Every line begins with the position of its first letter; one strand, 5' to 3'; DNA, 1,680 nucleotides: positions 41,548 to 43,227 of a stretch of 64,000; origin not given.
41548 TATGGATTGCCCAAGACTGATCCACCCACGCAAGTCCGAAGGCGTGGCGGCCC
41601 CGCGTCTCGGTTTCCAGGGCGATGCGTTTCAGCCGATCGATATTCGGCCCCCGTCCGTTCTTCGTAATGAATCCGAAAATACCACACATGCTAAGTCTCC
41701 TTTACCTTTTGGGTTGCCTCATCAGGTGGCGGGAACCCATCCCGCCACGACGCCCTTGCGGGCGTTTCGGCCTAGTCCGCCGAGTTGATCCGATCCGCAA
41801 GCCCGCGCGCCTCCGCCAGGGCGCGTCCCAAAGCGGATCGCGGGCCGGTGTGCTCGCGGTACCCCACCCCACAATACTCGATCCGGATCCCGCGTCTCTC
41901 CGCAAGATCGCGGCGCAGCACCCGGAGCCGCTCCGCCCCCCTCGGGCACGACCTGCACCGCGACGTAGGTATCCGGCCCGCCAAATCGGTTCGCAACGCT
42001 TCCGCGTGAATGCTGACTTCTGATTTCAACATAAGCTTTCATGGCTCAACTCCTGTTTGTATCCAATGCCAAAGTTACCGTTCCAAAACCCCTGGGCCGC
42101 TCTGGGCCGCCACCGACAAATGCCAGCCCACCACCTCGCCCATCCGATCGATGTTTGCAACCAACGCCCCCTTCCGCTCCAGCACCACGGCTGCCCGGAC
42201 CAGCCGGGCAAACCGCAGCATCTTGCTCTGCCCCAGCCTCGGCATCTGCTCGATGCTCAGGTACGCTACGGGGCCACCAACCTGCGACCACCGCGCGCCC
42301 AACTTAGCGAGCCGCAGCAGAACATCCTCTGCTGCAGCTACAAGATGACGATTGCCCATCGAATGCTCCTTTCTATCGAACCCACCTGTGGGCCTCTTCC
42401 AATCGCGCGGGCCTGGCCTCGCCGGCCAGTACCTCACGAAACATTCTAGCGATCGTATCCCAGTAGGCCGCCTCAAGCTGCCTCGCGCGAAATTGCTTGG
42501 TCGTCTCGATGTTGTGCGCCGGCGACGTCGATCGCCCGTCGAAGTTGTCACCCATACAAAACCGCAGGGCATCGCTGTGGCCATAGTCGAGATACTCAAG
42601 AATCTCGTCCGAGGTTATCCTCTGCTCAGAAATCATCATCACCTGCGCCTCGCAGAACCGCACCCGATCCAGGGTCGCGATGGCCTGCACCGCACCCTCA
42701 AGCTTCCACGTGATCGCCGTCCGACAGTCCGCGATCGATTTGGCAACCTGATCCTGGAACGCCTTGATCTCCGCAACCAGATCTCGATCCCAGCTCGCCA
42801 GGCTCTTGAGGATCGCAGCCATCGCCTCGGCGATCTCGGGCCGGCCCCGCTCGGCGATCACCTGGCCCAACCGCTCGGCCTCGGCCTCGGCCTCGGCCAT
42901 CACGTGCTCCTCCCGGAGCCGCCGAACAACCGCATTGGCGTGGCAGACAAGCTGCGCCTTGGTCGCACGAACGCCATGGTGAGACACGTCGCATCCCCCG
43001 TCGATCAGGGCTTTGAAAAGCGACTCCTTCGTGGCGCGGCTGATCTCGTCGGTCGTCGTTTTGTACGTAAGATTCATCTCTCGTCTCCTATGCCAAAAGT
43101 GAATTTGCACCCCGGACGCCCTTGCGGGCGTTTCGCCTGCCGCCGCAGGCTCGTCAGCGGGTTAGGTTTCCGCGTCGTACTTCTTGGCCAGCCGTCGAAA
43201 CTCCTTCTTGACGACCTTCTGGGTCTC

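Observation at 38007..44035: AAA+ ATPase, GATase-II and amidoligase share a 19-nt start-associated leader and sit with DUF2997/DUF1257/DUF3150-like genes: an uncharacterised enzymatic cassette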

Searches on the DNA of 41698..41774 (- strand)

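Call 85: build_rna_model(alignment_id=A1, structure=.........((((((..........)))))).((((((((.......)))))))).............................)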
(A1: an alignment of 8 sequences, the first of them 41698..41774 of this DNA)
Model R1 built from alignment A1 (8 sequences, 84 columns); structure: as given.
model positions 79; base pairs 14; branch points 1; effective number of sequences 2.24; information 0.717 bits per position. Calibrated on 0.2 Mb of random sequence (short: E-values are rough).
structure used (alignment columns):
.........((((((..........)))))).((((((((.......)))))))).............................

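Call 86: search_with_rna_model(model_id=R1, sources=[window, L001, L002, L003, L004, L005, L006, L007, L008, L009, L010, L011, L012, L013, L014, L015, L016, L017, L018, L019, L020, L021, L022, L025, L027, L029, L030, L110], max_evalue=1)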
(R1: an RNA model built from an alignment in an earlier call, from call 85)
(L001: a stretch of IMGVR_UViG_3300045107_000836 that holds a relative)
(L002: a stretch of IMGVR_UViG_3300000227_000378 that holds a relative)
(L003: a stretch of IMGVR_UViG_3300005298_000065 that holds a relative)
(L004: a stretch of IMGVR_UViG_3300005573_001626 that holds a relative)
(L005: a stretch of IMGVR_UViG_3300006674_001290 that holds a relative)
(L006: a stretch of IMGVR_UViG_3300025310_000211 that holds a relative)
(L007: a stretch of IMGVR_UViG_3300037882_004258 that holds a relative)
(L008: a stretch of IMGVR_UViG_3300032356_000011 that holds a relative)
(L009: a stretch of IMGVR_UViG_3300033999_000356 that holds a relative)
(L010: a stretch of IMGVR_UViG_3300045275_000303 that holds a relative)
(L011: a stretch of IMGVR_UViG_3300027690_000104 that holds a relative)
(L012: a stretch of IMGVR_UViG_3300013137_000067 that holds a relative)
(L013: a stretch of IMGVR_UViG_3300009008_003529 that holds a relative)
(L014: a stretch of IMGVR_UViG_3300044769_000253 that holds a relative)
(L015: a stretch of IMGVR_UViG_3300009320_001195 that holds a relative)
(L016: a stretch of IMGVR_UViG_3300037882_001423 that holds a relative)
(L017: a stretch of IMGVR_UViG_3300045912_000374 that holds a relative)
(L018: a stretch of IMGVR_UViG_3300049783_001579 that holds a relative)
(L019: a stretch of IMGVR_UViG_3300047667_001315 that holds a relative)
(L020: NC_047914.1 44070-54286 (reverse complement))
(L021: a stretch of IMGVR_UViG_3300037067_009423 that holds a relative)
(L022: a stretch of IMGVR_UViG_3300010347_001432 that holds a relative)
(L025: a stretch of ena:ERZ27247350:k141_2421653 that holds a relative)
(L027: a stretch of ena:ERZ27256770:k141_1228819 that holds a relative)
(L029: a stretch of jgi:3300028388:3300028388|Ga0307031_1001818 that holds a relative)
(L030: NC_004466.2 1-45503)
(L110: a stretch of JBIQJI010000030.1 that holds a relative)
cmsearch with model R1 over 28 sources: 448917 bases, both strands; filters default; matches with E-value up to 1: 14.
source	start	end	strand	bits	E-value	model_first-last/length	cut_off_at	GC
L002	8851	8930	+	89.7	2.3e-22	1-79/79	no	0.65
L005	8851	8930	+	87.7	8.8e-22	1-79/79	no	0.69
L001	8640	8714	+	84.3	7.9e-21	1-79/79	no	0.68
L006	8467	8543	+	84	9.7e-21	1-79/79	no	0.69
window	41701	41774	-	83.3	1.4e-20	1-79/79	no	0.62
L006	8208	8284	+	82.8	2e-20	1-79/79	no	0.71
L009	8851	8930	+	80.7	8e-20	1-79/79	no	0.73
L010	6902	6974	+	77.6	5.9e-19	1-79/79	no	0.7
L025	5173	5248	+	26.4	0.00018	1-79/79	no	0.46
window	43028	43140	-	19.9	0.012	1-79/79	no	0.57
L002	7400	7482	+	17.3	0.067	1-79/79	no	0.69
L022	9700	9783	+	17.1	0.08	1-79/79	no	0.56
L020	2784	2848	+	15.5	0.23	1-79/79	no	0.6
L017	14461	14558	-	13.8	0.68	1-79/79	no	0.6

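Call 87: search_with_rna_model(model_id=R1, sources=[L031, L032, L033, L034, L035, L036, L037, L038, L039, L040, L041, L042, L043, L044, L045, L046, L047, L048, L049, L050, L051, L052, L053, L054, L055, L056, L057, L058, L059, L060, L061, L062, L063, L064, L065, L066, L067, L068, L069, L070, L071, L072, L073, L074, L075, L076, L077, L078, L079, L080, L081, L082, L083, L084, L085, L086, L087, L088, L089, L090, L091, L092, L093, L094, L095, L096, L097, L098, L099, L100, L101, L102, L103, L104, L105, L106, L107, L108, L109], max_evalue=1)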
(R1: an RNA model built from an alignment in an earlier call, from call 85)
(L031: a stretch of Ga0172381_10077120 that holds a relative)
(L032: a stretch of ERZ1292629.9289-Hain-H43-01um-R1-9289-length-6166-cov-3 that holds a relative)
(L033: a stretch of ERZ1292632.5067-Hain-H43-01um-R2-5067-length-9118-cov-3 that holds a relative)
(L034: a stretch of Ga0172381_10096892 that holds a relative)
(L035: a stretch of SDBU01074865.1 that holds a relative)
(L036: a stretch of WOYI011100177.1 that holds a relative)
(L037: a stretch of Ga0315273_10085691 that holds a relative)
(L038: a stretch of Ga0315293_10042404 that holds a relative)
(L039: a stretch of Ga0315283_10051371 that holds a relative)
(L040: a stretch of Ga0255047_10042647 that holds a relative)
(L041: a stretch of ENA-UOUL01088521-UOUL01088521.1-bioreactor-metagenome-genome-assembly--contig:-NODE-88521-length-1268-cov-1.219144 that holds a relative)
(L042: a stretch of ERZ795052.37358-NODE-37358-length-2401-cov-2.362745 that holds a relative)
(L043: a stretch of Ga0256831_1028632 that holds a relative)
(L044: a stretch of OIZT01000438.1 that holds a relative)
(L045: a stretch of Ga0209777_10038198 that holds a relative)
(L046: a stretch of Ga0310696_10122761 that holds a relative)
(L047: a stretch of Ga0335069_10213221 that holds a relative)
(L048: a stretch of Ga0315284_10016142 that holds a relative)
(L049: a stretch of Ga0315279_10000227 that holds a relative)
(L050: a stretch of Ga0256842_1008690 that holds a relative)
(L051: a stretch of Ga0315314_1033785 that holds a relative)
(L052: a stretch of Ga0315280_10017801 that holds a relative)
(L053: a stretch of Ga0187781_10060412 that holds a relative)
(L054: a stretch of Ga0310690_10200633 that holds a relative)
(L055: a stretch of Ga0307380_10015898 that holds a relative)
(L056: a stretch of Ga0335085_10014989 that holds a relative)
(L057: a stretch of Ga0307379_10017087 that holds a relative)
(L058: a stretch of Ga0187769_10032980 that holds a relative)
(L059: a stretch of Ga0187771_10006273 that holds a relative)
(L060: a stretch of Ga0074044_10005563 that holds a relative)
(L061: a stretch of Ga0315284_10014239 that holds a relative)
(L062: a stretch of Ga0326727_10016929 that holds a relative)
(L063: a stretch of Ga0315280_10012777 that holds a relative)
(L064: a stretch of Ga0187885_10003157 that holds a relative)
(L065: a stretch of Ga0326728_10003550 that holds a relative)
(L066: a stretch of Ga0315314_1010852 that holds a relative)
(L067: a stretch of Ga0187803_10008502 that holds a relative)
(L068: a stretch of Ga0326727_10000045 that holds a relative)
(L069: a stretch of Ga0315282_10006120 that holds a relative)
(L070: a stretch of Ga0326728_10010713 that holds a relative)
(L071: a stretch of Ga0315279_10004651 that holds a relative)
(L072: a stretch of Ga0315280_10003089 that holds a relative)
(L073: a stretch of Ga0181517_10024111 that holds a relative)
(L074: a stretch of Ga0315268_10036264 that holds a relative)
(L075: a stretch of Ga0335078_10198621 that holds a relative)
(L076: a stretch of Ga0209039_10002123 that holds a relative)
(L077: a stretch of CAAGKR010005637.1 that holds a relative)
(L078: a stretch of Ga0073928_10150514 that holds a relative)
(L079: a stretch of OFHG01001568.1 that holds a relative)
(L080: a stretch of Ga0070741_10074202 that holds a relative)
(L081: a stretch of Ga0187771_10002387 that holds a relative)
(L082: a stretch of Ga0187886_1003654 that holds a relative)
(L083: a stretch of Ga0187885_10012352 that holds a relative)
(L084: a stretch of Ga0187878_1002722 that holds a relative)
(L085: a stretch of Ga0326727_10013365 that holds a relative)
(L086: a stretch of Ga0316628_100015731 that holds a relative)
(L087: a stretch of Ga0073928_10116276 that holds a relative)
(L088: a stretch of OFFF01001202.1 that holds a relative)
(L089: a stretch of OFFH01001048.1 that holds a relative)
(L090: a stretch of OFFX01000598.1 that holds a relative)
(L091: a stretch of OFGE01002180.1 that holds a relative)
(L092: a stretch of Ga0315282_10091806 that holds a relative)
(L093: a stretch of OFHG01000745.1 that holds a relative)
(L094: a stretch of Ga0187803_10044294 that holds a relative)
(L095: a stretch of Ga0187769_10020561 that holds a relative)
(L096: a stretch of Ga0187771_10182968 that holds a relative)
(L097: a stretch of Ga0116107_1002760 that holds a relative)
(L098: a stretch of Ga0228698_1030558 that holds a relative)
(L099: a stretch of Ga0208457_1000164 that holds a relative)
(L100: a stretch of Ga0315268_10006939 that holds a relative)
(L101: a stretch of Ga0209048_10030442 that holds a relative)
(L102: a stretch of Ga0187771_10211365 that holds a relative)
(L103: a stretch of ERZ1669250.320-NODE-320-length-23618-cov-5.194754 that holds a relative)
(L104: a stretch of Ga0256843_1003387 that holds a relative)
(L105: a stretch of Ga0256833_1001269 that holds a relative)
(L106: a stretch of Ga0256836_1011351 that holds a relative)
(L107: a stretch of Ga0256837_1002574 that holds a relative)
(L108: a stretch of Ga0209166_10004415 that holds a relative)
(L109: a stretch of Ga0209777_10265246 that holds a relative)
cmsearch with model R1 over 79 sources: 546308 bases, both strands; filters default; matches with E-value up to 1: 9.
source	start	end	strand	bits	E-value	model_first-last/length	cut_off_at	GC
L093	49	121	+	21.6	0.0052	1-79/79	no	0.66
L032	3790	3861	+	21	0.0077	1-79/79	no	0.62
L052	7039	7107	+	19.3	0.023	1-79/79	no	0.67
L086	3905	3971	+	16.8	0.11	1-79/79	no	0.63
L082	6770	6867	-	15.5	0.27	1-79/79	no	0.72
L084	1436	1533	-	15.5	0.27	1-79/79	no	0.72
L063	5123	5220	-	15.3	0.32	1-79/79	no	0.64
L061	4893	4955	-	14.7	0.45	1-79/79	no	0.76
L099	13935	14018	+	13.9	0.78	1-79/79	no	0.63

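Call 88: search_with_rna_model(model_id=R1, sources=[L025, L032, L093, L052, L036, L034, L035, L037, L038, L039], max_evalue=1, show_alignments=6)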
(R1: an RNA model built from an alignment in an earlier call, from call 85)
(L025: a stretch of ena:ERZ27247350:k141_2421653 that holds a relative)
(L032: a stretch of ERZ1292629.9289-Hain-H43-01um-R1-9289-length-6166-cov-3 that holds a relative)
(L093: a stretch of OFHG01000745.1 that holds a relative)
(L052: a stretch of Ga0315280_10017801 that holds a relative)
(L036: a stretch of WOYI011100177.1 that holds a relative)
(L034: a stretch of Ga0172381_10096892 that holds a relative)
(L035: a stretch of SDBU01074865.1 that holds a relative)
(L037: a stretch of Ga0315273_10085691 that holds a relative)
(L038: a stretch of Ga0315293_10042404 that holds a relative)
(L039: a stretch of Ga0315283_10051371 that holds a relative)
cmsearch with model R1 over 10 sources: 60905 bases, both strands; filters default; matches with E-value up to 1: 5.
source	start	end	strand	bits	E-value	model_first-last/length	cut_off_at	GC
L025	5173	5248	+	26.4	2.5e-05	1-79/79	no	0.46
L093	49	121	+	21.6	0.00058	1-79/79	no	0.66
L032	3790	3861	+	21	0.00085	1-79/79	no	0.62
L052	7039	7107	+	19.3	0.0026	1-79/79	no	0.67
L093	7592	7647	+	10.6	0.74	1-79/79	no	0.77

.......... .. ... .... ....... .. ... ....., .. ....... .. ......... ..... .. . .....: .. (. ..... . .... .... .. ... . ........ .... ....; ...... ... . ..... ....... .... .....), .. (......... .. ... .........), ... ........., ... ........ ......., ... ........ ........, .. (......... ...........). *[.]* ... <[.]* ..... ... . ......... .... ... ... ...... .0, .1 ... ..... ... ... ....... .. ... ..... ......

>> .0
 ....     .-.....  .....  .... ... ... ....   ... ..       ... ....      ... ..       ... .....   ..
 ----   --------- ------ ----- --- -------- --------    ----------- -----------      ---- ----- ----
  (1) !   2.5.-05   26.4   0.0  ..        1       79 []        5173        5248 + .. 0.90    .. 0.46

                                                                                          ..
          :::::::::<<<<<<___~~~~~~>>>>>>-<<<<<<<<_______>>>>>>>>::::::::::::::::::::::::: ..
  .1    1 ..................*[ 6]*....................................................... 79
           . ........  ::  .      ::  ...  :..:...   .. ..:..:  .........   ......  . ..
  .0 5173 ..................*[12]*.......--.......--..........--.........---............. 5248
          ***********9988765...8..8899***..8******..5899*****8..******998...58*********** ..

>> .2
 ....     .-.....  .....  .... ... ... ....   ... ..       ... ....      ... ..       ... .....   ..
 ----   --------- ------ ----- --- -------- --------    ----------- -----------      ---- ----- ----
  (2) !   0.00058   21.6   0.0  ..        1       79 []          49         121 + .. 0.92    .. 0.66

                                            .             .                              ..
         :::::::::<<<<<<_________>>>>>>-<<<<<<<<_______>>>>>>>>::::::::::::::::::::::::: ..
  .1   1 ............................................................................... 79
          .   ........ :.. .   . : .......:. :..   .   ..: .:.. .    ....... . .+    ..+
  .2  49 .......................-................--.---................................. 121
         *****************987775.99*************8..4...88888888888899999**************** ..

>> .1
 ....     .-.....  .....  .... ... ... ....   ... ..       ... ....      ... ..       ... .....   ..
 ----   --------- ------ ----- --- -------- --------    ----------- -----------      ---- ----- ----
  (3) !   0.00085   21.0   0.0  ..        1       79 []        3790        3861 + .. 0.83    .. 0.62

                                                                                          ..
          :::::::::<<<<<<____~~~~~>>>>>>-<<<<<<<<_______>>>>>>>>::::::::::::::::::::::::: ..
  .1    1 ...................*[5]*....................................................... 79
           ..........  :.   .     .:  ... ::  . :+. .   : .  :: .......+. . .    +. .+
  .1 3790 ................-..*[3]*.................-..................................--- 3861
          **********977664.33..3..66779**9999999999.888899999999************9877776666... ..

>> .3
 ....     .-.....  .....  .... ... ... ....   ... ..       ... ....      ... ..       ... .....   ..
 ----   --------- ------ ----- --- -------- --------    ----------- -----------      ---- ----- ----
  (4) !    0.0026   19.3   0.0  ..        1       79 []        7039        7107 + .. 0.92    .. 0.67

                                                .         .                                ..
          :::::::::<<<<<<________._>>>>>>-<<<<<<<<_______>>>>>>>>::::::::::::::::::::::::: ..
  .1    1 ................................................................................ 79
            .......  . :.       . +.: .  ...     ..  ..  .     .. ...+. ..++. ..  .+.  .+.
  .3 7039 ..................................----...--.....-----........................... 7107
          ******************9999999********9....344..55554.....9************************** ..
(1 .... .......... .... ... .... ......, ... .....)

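Call 94: search_with_rna_model(model_id=R1, sources=[window, L001, L002, L005, L006, L009, L010, L025, L032], max_evalue=0.001, make_alignment=true)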
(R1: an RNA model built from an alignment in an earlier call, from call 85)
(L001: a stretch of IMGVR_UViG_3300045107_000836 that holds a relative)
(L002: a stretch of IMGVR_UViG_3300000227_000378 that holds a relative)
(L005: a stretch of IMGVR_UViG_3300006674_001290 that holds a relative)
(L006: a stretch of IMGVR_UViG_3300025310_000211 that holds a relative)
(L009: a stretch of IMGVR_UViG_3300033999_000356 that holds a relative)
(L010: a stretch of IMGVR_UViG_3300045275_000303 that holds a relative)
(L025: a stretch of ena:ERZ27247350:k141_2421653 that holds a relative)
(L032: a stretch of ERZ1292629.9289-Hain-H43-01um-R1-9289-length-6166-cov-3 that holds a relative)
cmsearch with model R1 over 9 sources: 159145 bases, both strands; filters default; matches with E-value up to 0.001: 9.
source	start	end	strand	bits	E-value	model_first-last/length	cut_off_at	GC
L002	8851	8930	+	89.7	8.1e-23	1-79/79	no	0.65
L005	8851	8930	+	87.7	3.1e-22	1-79/79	no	0.69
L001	8640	8714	+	84.3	2.8e-21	1-79/79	no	0.68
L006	8467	8543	+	84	3.4e-21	1-79/79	no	0.69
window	41701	41774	-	83.3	5.1e-21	1-79/79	no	0.62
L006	8208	8284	+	82.8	7.2e-21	1-79/79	no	0.71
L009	8851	8930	+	80.7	2.8e-20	1-79/79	no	0.73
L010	6902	6974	+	77.6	2.1e-19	1-79/79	no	0.7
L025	5173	5248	+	26.4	6.4e-05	1-79/79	no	0.46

Alignment A3: 9 matches aligned to the model, 92 columns, each read 5' to 3' on its own strand. Consensus structure (alignment columns), stored with it:
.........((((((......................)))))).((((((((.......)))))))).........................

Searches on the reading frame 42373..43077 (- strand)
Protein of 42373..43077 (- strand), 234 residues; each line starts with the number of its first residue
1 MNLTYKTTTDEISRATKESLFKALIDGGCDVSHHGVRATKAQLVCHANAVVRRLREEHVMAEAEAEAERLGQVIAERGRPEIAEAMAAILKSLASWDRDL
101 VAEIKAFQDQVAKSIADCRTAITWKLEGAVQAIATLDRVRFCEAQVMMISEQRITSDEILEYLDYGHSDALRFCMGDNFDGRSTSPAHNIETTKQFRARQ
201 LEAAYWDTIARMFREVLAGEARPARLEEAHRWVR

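Call 8: search_protein_families(library=pfam, max_evalue=0.01, proteins=[window:42373-43077:-])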
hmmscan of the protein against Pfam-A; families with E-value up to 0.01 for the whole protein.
window:42373-43077:- (234 aa): 0 families

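Call 36: search_protein_families(library=pfam, max_evalue=10, proteins=[window:42373-43077:-])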
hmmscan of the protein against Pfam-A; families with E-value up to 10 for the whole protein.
window:42373-43077:- (234 aa): 0 families

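Call 37: search_protein_families(library=phrogs, max_evalue=0.01, proteins=[window:42373-43077:-])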
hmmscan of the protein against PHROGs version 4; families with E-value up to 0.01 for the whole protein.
window:42373-43077:- (234 aa): 0 families

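Call 56: search_protein_families(library=ncbifam, max_evalue=1, proteins=[window:42373-43077:-])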
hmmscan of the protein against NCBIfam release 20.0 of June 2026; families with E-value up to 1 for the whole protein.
window:42373-43077:- (234 aa): 1 family
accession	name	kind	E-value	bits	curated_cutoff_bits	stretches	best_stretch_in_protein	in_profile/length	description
NF001748.0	PRK00468.1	equivalog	0.1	13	106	1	54-98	25-67/75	KH domain-containing protein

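Call 57: search_protein_families(library=padloc, max_evalue=0.01, proteins=[window:42373-43077:-])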
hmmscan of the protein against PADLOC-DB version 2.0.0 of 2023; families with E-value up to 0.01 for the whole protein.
window:42373-43077:- (234 aa): 0 families
